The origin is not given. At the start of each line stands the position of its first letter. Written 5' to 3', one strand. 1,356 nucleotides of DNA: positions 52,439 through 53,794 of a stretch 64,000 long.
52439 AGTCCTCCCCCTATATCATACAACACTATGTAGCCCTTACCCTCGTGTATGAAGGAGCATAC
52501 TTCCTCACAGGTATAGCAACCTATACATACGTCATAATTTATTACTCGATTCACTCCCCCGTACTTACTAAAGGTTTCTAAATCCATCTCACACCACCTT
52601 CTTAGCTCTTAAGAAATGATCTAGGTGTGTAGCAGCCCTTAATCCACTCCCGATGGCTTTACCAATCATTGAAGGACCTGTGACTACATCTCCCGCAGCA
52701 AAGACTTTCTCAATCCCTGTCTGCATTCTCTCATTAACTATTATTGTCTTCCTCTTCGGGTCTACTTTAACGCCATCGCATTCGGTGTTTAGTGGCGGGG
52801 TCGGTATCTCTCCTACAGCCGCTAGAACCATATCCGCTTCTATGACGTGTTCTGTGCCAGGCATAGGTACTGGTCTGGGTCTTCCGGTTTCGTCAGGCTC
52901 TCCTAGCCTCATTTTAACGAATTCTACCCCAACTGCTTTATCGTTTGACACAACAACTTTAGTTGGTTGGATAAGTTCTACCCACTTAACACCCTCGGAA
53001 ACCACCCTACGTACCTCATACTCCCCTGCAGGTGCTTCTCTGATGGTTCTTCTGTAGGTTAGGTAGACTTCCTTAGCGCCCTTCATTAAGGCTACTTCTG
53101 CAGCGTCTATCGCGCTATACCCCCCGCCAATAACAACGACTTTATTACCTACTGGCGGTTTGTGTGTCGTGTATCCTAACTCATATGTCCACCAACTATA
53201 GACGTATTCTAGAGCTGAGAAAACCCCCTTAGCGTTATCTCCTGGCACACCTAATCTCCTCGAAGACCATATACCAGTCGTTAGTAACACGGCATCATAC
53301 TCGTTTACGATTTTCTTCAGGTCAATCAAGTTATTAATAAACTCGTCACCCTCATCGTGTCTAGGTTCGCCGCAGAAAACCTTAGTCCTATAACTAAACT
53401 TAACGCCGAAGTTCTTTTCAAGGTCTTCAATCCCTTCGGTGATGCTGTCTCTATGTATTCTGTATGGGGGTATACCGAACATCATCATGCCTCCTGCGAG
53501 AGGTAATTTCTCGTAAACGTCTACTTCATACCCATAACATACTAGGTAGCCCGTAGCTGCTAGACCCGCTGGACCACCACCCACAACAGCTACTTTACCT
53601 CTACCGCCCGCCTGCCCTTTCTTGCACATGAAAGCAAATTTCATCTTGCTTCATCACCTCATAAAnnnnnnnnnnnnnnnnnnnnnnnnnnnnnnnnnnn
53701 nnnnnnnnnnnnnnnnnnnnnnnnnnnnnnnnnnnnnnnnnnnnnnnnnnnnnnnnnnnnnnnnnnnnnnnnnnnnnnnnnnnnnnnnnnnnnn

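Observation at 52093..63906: Mrp module plus FHL-type [NiFe] hydrogenase core ending in an NAD(P)H flavoprotein and polyferredoxin instead of a formate dehydrogenase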

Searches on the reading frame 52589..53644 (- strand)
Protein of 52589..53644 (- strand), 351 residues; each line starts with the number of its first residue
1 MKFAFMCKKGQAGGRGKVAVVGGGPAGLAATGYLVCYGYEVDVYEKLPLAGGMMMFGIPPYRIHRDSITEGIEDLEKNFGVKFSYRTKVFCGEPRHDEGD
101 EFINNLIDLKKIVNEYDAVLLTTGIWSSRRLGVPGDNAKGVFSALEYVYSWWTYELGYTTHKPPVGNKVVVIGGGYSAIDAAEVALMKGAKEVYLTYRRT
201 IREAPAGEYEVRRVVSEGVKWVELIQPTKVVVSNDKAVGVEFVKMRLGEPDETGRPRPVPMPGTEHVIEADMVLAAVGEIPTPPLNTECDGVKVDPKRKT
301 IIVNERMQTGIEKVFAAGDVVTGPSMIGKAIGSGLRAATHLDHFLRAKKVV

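Call 3: search_protein_families(library=pfam, proteins=[window:52589-53644:-], max_evalue=0.01)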
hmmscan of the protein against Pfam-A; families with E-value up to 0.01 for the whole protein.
window:52589-53644:- (351 aa): 9 families
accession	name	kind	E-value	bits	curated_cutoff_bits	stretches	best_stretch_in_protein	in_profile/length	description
PF07992.20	Pyr_redox_2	-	2.1e-34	119.7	26.1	1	17-334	2-291/291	Pyridine nucleotide-disulphide oxidoreductase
PF13738.12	Pyr_redox_3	-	5.2e-08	32.9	30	1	161-318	159-305/305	Pyridine nucleotide-disulphide oxidoreductase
PF00070.33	Pyr_redox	-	1.2e-07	32.6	22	1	168-242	1-79/82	Pyridine nucleotide-disulphide oxidoreductase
PF12831.13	FAD_oxidored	-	4.4e-06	26.7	27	1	18-63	2-47/416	FAD dependent oxidoreductase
PF13450.12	NAD_binding_8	-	1.1e-05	26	21.9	1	20-54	1-35/68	NAD(P)-binding Rossmann-like domain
PF01262.27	AlaDh_PNT_C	-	0.00019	21.4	23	0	168-200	30-62/214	Alanine dehydrogenase/PNT, C-terminal domain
PF03486.20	HI0933_like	-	0.00077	19.4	50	0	17-48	2-33/244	HI0933-like protein Rossmann domain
PF01266.30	DAO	-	0.0044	17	27.9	0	17-86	1-85/353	FAD dependent oxidoreductase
PF01494.25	FAD_binding_3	-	0.0045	16.7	22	1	17-47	3-33/349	FAD binding domain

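Call 8: find_homologous_proteins(query=window:52589-53644:-, max_evalue=1e-20)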
Query window:52589-53644:- (351 aa): 1307 proteins with E <= 1e-20 among 8000 candidates; the best 120 are listed.
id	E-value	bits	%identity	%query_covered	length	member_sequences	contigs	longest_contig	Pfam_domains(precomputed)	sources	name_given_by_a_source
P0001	1.1e-213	727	88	100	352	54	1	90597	PF13450.13,PF07992.21,PF00070.34,PF13738.13,PF12831.14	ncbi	ncbi:MAG: FAD-dependent oxidoreductase [Zestosphaera sp.]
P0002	2.4e-186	637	77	100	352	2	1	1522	PF13450.13,PF07992.21,PF00070.34,PF13738.13,PF01262.28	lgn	-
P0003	1.8e-184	631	75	100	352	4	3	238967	PF01266.31,PF13450.13,PF00890.31,PF07992.21,PF00070.34,PF13738.13,PF03486.21,PF01262.28,PF12831.14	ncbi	ncbi:MAG: FAD-dependent oxidoreductase [Zestosphaera sp.]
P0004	8.2e-184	629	74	100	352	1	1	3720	PF13450.13,PF07992.21,PF00070.34,PF13738.13,PF03486.21,PF12831.14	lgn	-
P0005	6.5e-181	619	74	100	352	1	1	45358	PF13450.13,PF07992.21,PF00070.34,PF13738.13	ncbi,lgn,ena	-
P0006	3.0e-177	607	73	100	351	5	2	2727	PF13450.13,PF00890.31,PF07992.21,PF00070.34,PF13738.13,PF12831.14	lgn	-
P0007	1.7e-169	582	70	99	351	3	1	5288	PF13450.13,PF07992.21,PF00070.34,PF13738.13,PF01262.28,PF12831.14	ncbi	-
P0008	2.8e-164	564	70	100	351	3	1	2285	PF13450.13,PF07992.21,PF13738.13,PF12831.14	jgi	-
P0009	4.4e-159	547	66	100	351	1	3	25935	PF13450.13,PF07992.21,PF00070.34,PF13738.13,PF01262.28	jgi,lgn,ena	-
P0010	1.1e-153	530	65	99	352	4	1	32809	PF13450.13,PF07992.21,PF00070.34,PF13738.13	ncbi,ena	-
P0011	9.3e-148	510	65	99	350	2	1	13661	PF01266.31,PF13450.13,PF00890.31,PF07992.21,PF00070.34,PF13738.13,PF03486.21,PF01262.28,PF12831.14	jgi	-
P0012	5.0e-147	508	61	100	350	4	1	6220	PF13450.13,PF07992.21,PF00070.34,PF13738.13,PF01262.28,PF12831.14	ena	-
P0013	2.5e-146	505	62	99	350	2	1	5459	PF01266.31,PF13450.13,PF00890.31,PF07992.21,PF00070.34,PF13738.13,PF01262.28,PF12831.14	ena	-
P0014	6.7e-142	491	64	99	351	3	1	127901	PF01266.31,PF13450.13,PF07992.21,PF00070.34,PF13738.13,PF03486.21,PF01262.28,PF12831.14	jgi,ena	-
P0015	1.9e-139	483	62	98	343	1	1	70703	PF13450.13,PF00890.31,PF07992.21,PF00070.34,PF13738.13,PF01262.28,PF12831.14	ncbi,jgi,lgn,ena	-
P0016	5.0e-137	475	60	100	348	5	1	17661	PF01266.31,PF13450.13,PF07992.21,PF00070.34,PF13738.13,PF03486.21,PF01262.28,PF12831.14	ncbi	-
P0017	2.4e-136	473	59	98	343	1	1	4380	PF01266.31,PF13450.13,PF07992.21,PF00070.34,PF13738.13,PF01262.28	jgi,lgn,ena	-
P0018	1.5e-135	470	58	100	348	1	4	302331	PF01266.31,PF13450.13,PF07992.21,PF00070.34,PF13738.13,PF01262.28,PF12831.14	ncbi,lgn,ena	-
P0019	2.1e-134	466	58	98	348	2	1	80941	PF13450.13,PF00890.31,PF07992.21,PF00070.34,PF13738.13,PF01262.28,PF12831.14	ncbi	ncbi:MAG: FAD-dependent oxidoreductase [Ignisphaera sp.]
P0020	3.0e-132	459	59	99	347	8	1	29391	PF13450.13,PF00890.31,PF07992.21,PF00070.34,PF13738.13,PF03486.21,PF01262.28,PF12831.14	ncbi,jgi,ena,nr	ncbi:MAG: FAD-dependent oxidoreductase [Desulfurococcaceae archaeon]|nr:FAD-dependent oxidoreductase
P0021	3.4e-132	459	61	100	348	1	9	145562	PF01266.31,PF13450.13,PF00890.31,PF07992.21,PF00070.34,PF13738.13,PF01262.28,PF12831.14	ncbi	ncbi:MAG: FAD-dependent oxidoreductase [Ignisphaera sp.]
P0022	1.3e-131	457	58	98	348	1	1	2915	PF13450.13,PF07992.21,PF00070.34,PF13738.13,PF01262.28,PF12831.14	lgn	-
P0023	1.7e-131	457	58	98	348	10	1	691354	PF13450.13,PF07992.21,PF00070.34,PF13738.13,PF03486.21,PF01262.28,PF12831.14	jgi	-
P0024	1.2e-130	454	58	100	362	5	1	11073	PF13450.13,PF07992.21,PF00070.34,PF13738.13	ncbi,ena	-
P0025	2.8e-130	453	59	96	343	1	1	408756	PF01266.31,PF13450.13,PF07992.21,PF00070.34,PF13738.13,PF03486.21,PF01262.28,PF12831.14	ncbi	-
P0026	4.2e-130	452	57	100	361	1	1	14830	PF13450.13,PF07992.21,PF00070.34,PF13738.13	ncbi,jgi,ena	-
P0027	2.1e-129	450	60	99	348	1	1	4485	PF13450.13,PF07992.21,PF00070.34,PF13738.13,PF01262.28,PF12831.14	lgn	-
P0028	2.3e-129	450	58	100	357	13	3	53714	PF13450.13,PF07992.21,PF00070.34,PF13738.13,PF01262.28,PF12831.14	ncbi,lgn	ncbi:MAG: FAD-dependent oxidoreductase [Ignisphaera sp.]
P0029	3.3e-129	449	56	99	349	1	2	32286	PF01266.31,PF13450.13,PF07992.21,PF00070.34,PF13738.13,PF03486.21,PF01262.28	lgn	-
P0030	3.8e-129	449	58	98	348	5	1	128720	PF13450.13,PF07992.21,PF00070.34,PF13738.13,PF01262.28,PF12831.14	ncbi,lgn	ncbi:MAG: FAD-dependent oxidoreductase [Ignisphaera sp.]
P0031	4.6e-129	449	56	100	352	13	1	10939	PF01266.31,PF13450.13,PF07992.21,PF00070.34,PF13738.13,PF12831.14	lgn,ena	-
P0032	8.4e-129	448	58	100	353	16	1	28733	PF13450.13,PF00890.31,PF07992.21,PF00070.34,PF13738.13,PF03486.21,PF01262.28,PF12831.14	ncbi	ncbi:MAG: FAD-dependent oxidoreductase [Desulfurococcaceae archaeon]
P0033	1.3e-128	447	59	99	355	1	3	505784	PF13450.13,PF07992.21,PF00070.34,PF13738.13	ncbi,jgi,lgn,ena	-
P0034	1.4e-128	447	58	99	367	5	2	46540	PF13450.13,PF00890.31,PF07992.21,PF00070.34,PF13738.13,PF12831.14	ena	-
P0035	1.9e-128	447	57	99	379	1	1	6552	PF01266.31,PF13450.13,PF07992.21,PF00070.34,PF13738.13,PF03486.21,PF01262.28,PF01134.29,PF12831.14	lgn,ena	-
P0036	2.2e-128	446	58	98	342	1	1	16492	PF13450.13,PF00890.31,PF07992.21,PF00070.34,PF13738.13,PF03486.21,PF01262.28,PF12831.14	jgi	jgi:glutamate synthase (NADPH/NADH) small chain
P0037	5.2e-128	445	57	100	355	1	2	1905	PF13450.13,PF07992.21,PF00070.34,PF13738.13,PF01262.28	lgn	-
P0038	1.1e-127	444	56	99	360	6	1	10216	PF01266.31,PF13450.13,PF00890.31,PF07992.21,PF00070.34,PF13738.13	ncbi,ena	-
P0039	1.1e-127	444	57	98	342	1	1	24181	PF13450.13,PF00890.31,PF07992.21,PF00070.34,PF13738.13,PF03486.21,PF01262.28,PF12831.14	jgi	jgi:glutamate synthase (NADPH/NADH) small chain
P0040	1.6e-127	444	56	100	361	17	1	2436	PF01266.31,PF13450.13,PF07992.21,PF00070.34,PF13738.13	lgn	-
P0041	1.8e-127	443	58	96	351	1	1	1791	PF13450.13,PF07992.21,PF00070.34,PF13738.13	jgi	-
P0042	2.3e-127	443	57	100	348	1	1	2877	PF13450.13,PF07992.21,PF00070.34,PF13738.13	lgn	-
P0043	5.6e-127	442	57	100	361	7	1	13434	PF13450.13,PF07992.21,PF00070.34,PF13738.13,PF12831.14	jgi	-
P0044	1.3e-126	441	60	100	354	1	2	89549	PF13450.13,PF07992.21,PF00070.34,PF13738.13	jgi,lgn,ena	-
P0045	1.4e-125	437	56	100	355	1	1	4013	PF01266.31,PF13450.13,PF07992.21,PF00070.34,PF13738.13,PF03486.21,PF12831.14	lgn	-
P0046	1.5e-125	437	59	100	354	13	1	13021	PF13450.13,PF07992.21,PF00070.34,PF13738.13,PF12831.14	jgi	jgi:glutamate synthase (NADPH/NADH) small chain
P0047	1.6e-125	437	57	99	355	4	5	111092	PF01266.31,PF13450.13,PF07992.21,PF00070.34,PF13738.13,PF12831.14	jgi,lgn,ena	jgi:glutamate synthase (NADPH/NADH) small chain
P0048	1.1e-124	434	55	100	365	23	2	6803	PF01266.31,PF13450.13,PF07992.21,PF00070.34,PF13738.13,PF01134.29,PF12831.14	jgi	jgi:glutamate synthase (NADPH/NADH) small chain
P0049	1.4e-124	434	56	99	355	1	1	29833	PF13450.13,PF07992.21,PF00070.34,PF13738.13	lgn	-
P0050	2.7e-124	433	55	98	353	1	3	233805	PF01266.31,PF13450.13,PF07992.21,PF00070.34,PF13738.13,PF01262.28,PF01134.29,PF12831.14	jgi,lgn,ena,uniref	uniref:Glutamate synthase n=1 Tax=Ignisphaera aggregans TaxID=334771 RepID=A0A7C2VHU2_9CREN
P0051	2.9e-124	433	57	100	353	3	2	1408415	PF13450.13,PF07992.21,PF00070.34,PF13738.13,PF12831.14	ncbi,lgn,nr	ncbi:MAG: FAD-dependent oxidoreductase [Sulfolobales archaeon]|nr:FAD-dependent oxidoreductase [Sulf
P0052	5.9e-124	432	56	99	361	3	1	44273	PF01266.31,PF13450.13,PF07992.21,PF00070.34,PF13738.13,PF03486.21,PF01262.28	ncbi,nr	ncbi:MAG: FAD-dependent oxidoreductase [Desulfurococcales archaeon]|nr:FAD-dependent oxidoreductase 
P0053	9.1e-124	431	59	100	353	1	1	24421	PF13450.13,PF07992.21,PF00070.34,PF13738.13,PF12831.14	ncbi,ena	-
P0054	9.3e-124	431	55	100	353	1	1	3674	PF13450.13,PF07992.21,PF00070.34,PF13738.13,PF03486.21,PF01262.28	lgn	-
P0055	9.6e-124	431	55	99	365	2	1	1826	PF13450.13,PF07992.21,PF00070.34,PF13738.13,PF01262.28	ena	-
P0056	1.0e-123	431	55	100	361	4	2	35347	PF01266.31,PF13450.13,PF00890.31,PF07992.21,PF00070.34,PF13738.13,PF01262.28,PF01494.26,PF12831.14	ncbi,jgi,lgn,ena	-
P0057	1.2e-123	431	58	100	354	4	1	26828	PF13450.13,PF07992.21,PF00070.34,PF13738.13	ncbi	-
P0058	1.2e-123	431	58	100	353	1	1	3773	PF13450.13,PF07992.21,PF00070.34,PF13738.13,PF12831.14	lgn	-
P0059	3.5e-123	429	57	100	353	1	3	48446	PF13450.13,PF07992.21,PF00070.34,PF13738.13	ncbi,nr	ncbi:MAG: FAD-dependent oxidoreductase [Sulfolobales archaeon]|nr:FAD-dependent oxidoreductase [Sulf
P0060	6.0e-123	429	57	99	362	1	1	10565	PF01266.31,PF13241.13,PF13450.13,PF07992.21,PF00070.34,PF13738.13,PF03486.21,PF01262.28,PF12831.14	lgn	-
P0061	8.0e-123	428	55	100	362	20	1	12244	PF01266.31,PF13450.13,PF07992.21,PF00070.34,PF13738.13,PF01262.28,PF12831.14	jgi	-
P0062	3.2e-122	426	54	100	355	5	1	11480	PF01266.31,PF13450.13,PF00890.31,PF07992.21,PF00070.34,PF13738.13,PF03486.21,PF01262.28,PF01134.29,PF01494.26,PF12831.14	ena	-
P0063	5.1e-122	425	56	99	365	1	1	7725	PF01266.31,PF13450.13,PF00890.31,PF07992.21,PF00070.34,PF13738.13,PF01262.28,PF12831.14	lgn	-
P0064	5.3e-122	425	56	97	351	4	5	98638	PF01266.31,PF13450.13,PF07992.21,PF00070.34,PF13738.13,PF03486.21,PF01262.28,PF12831.14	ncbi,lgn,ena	-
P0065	9.6e-122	425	58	99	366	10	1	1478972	PF01266.31,PF13241.13,PF13450.13,PF07992.21,PF00070.34,PF13738.13,PF03486.21,PF01262.28,PF12831.14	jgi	jgi:glutamate synthase (NADPH/NADH) small chain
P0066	1.1e-121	424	57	100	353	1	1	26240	PF01266.31,PF13450.13,PF07992.21,PF00070.34,PF13738.13,PF12831.14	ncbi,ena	-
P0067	1.1e-121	424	57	99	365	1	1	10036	PF01266.31,PF13450.13,PF07992.21,PF00070.34,PF13738.13,PF01262.28,PF12831.14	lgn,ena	-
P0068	1.9e-121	424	57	100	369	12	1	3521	PF01266.31,PF13450.13,PF07992.21,PF00070.34,PF13738.13,PF01494.26,PF12831.14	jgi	-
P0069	4.0e-121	423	54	99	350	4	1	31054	PF13450.13,PF00890.31,PF07992.21,PF00070.34,PF13738.13,PF01262.28,PF12831.14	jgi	-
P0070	5.0e-121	422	55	100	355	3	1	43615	PF01266.31,PF13450.13,PF00890.31,PF07992.21,PF00070.34,PF13738.13,PF03486.21,PF01134.29,PF12831.14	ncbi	-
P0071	5.5e-121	422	55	100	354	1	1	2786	PF01266.31,PF13450.13,PF00890.31,PF07992.21,PF00070.34,PF13738.13,PF03486.21,PF01262.28,PF01494.26,PF12831.14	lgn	-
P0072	5.5e-121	422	56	100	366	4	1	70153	PF13450.13,PF07992.21,PF00070.34,PF13738.13,PF03486.21,PF01262.28,PF01134.29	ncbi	-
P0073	8.6e-121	421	55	96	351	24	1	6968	PF13450.13,PF07992.21,PF00070.34,PF13738.13,PF01262.28,PF12831.14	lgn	-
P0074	3.1e-120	420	55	99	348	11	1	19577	PF13450.13,PF00890.31,PF07992.21,PF00070.34,PF13738.13,PF03486.21,PF01262.28,PF12831.14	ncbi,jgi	-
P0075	3.2e-120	420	56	99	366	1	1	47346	PF13450.13,PF00890.31,PF07992.21,PF00070.34,PF13738.13,PF03486.21,PF12831.14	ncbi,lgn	-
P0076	4.6e-120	419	55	100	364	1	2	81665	PF01266.31,PF13450.13,PF07992.21,PF00070.34,PF13738.13,PF03486.21,PF12831.14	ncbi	-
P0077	5.0e-120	419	54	99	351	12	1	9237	PF13450.13,PF00890.31,PF07992.21,PF00070.34,PF13738.13,PF01262.28,PF01134.29,PF12831.14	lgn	-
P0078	5.5e-120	419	54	99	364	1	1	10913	PF01266.31,PF13450.13,PF07992.21,PF00070.34,PF13738.13,PF03486.21,PF12831.14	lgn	-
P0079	8.8e-120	418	55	98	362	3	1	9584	PF01266.31,PF13241.13,PF13450.13,PF00890.31,PF07992.21,PF00070.34,PF13738.13,PF03486.21,PF01262.28,PF12831.14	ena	-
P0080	1.1e-119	418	57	99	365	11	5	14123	PF01266.31,PF13241.13,PF13450.13,PF00890.31,PF07992.21,PF00070.34,PF13738.13,PF03486.21,PF01262.28,PF12831.14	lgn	-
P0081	3.4e-119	416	55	99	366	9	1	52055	PF01266.31,PF13450.13,PF00890.31,PF07992.21,PF00070.34,PF13738.13,PF03486.21,PF01262.28,PF01134.29,PF12831.14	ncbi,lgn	ncbi:MAG: FAD-dependent oxidoreductase [Desulfurococcaceae archaeon]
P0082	4.4e-119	416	55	99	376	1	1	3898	PF01266.31,PF13450.13,PF00890.31,PF07992.21,PF00070.34,PF13738.13,PF03486.21,PF01262.28,PF01134.29,PF12831.14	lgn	-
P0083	5.2e-119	416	53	98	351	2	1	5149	PF13450.13,PF07992.21,PF00070.34,PF13738.13,PF01262.28,PF12831.14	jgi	jgi:glutamate synthase (NADPH/NADH) small chain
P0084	6.0e-119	415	55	99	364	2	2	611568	PF13450.13,PF07992.21,PF00070.34,PF13738.13,PF03486.21,PF12831.14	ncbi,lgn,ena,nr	ncbi:MAG: glutamate synthase [Desulfurococcales archaeon ex4484_58]|nr:MAG: glutamate synthase [Desu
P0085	6.5e-119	415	55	99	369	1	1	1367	PF13450.13,PF07992.21,PF00070.34,PF13738.13,PF01262.28,PF12831.14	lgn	-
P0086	1.3e-118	414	54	100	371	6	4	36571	PF01266.31,PF13450.13,PF00890.31,PF07992.21,PF00070.34,PF13738.13,PF01262.28,PF12831.14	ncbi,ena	-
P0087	2.9e-118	413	53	98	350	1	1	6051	PF01266.31,PF13450.13,PF07992.21,PF00070.34,PF13738.13,PF12831.14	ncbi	-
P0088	3.2e-118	413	54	96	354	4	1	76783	PF13450.13,PF07992.21,PF00070.34,PF13738.13,PF12831.14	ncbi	-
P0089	3.9e-118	413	55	99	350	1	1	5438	PF13450.13,PF00890.31,PF07992.21,PF00070.34,PF13738.13,PF01262.28,PF12831.14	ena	-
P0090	1.1e-117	411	54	98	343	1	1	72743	PF13450.13,PF07992.21,PF00070.34,PF13738.13,PF03486.21,PF12831.14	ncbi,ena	-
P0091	5.3e-117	409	54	99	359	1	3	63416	PF13450.13,PF07992.21,PF00070.34,PF13738.13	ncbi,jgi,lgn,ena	-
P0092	5.1e-116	406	53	99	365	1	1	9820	PF13450.13,PF07992.21,PF00070.34,PF13738.13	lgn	-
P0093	7.1e-116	405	54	99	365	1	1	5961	PF01266.31,PF13450.13,PF00890.31,PF07992.21,PF00070.34,PF13738.13,PF03486.21,PF01262.28,PF01134.29,PF12831.14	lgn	-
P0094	7.6e-115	402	56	99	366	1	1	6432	PF01266.31,PF13241.13,PF13450.13,PF00890.31,PF07992.21,PF00070.34,PF13738.13,PF03486.21,PF01262.28,PF01134.29,PF12831.14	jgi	-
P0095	1.2e-114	401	54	99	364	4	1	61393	PF01266.31,PF13450.13,PF00890.31,PF07992.21,PF00070.34,PF13738.13,PF03486.21,PF01262.28,PF01134.29,PF12831.14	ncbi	ncbi:MAG: FAD-dependent oxidoreductase [Thermosphaera sp.]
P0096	2.3e-114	400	51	99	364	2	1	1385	PF01266.31,PF13450.13,PF00890.31,PF07992.21,PF00070.34,PF13738.13,PF03486.21,PF01262.28,PF12831.14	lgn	-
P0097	2.9e-114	400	53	99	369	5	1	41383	PF01266.31,PF13450.13,PF07992.21,PF00070.34,PF13738.13,PF03486.21,PF12831.14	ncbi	ncbi:MAG: FAD-dependent oxidoreductase [Desulfurococcaceae archaeon]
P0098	7.8e-114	399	53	99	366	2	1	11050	PF13450.13,PF07992.21,PF00070.34,PF13738.13,PF01262.28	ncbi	ncbi:MAG: FAD-dependent oxidoreductase [Desulfurococcaceae archaeon]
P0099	1.8e-113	397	53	99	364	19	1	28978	PF01266.31,PF13241.13,PF13450.13,PF00890.31,PF07992.21,PF00070.34,PF13738.13,PF03486.21,PF01262.28,PF12831.14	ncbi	ncbi:MAG: FAD-dependent oxidoreductase [Desulfurococcaceae archaeon]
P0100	2.5e-113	397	54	99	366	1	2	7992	PF01266.31,PF13450.13,PF07992.21,PF00070.34,PF13738.13,PF03486.21,PF01262.28,PF12831.14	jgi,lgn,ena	-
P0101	3.1e-113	397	53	99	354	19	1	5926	PF01266.31,PF13450.13,PF00890.31,PF07992.21,PF13738.13,PF01262.28,PF01134.29,PF12831.14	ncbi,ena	-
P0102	4.6e-113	396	54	100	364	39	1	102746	PF01266.31,PF13450.13,PF00890.31,PF07992.21,PF00070.34,PF13738.13,PF03486.21,PF12831.14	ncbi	-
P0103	8.4e-113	395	52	99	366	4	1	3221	PF01266.31,PF13450.13,PF00890.31,PF07992.21,PF00070.34,PF13738.13,PF03486.21,PF01262.28,PF01134.29,PF12831.14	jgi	-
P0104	1.8e-112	394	53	99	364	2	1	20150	PF01266.31,PF13450.13,PF07992.21,PF00070.34,PF13738.13,PF01262.28,PF01134.29,PF12831.14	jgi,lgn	-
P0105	1.9e-112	394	54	99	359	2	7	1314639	PF01266.31,PF13450.13,PF00890.31,PF07992.21,PF00070.34,PF13738.13,PF03486.21,PF01262.28,PF12831.14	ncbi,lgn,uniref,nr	ncbi:FAD-dependent oxidoreductase [Desulfurococcus mucosus]|uniref:Sulfide dehydrogenase (Flavoprote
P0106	2.0e-112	394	51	99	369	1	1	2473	PF01946.24,PF01266.31,PF13450.13,PF00890.31,PF07992.21,PF00070.34,PF13738.13,PF03486.21,PF01262.28,PF01134.29,PF12831.14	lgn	-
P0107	2.5e-112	394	53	99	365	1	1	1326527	PF01266.31,PF13450.13,PF00890.31,PF07992.21,PF00070.34,PF13738.13,PF03486.21,PF01262.28,PF12831.14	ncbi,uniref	ncbi:FAD-dependent oxidoreductase [Thermogladius sp. 4427co]|uniref:FAD-dependent oxidoreductase n=1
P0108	2.7e-112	394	51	100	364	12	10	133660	PF01266.31,PF13450.13,PF07992.21,PF00070.34,PF13738.13,PF03486.21,PF01262.28,PF01134.29,PF12831.14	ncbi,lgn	ncbi:MAG: FAD-dependent oxidoreductase [Desulfurococcaceae archaeon]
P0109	3.9e-112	393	53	99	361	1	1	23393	PF01266.31,PF13450.13,PF07992.21,PF00070.34,PF13738.13,PF03486.21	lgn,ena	-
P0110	4.9e-112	393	54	100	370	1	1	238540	PF01266.31,PF13450.13,PF00890.31,PF07992.21,PF00070.34,PF13738.13,PF03486.21,PF01262.28,PF12831.14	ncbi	-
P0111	4.9e-112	393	55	99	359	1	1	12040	PF13450.13,PF07992.21,PF00070.34,PF13738.13,PF03486.21,PF12831.14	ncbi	-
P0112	6.3e-112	392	53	99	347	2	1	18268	PF01266.31,PF13450.13,PF00890.31,PF07992.21,PF00070.34,PF13738.13,PF01262.28,PF12831.14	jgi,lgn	jgi:glutamate synthase (NADPH/NADH) small chain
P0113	9.4e-112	392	53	100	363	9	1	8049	PF01266.31,PF13450.13,PF00890.31,PF07992.21,PF00070.34,PF13738.13,PF03486.21,PF12831.14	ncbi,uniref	ncbi:MAG: FAD-dependent oxidoreductase [Desulfurococcus sp.]|uniref:FAD-dependent oxidoreductase n=1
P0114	1.9e-111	391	57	85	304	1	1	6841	PF07992.21,PF00070.34,PF13738.13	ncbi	ncbi:MAG: FAD-dependent oxidoreductase, partial [Ignisphaera sp.]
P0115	2.1e-111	391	54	100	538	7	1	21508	PF13450.13,PF07992.21,PF12837.13,PF00070.34,PF13247.12,PF00037.33,PF13738.13,PF12838.13,PF13237.12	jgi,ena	-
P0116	3.8e-111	390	51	99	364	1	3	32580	PF13450.13,PF07992.21,PF00070.34,PF13738.13,PF01262.28,PF12831.14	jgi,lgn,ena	-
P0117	5.1e-111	389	53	98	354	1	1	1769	PF01266.31,PF13450.13,PF07992.21,PF00070.34,PF13738.13,PF01262.28,PF12831.14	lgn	-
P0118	5.7e-111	389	53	99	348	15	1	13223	PF13450.13,PF07992.21,PF00070.34,PF13738.13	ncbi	ncbi:MAG: FAD-dependent oxidoreductase [Ignisphaera sp.]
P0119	5.8e-111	389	52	98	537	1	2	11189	PF13450.13,PF07992.21,PF00070.34,PF13247.12,PF13738.13,PF01262.28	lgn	-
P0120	6.0e-111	389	53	100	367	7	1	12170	PF01266.31,PF13450.13,PF00890.31,PF07992.21,PF00070.34,PF13738.13,PF01262.28,PF12831.14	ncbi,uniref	ncbi:FAD-dependent oxidoreductase [Thermogladius sp.]|uniref:FAD-dependent oxidoreductase n=1 Tax=Th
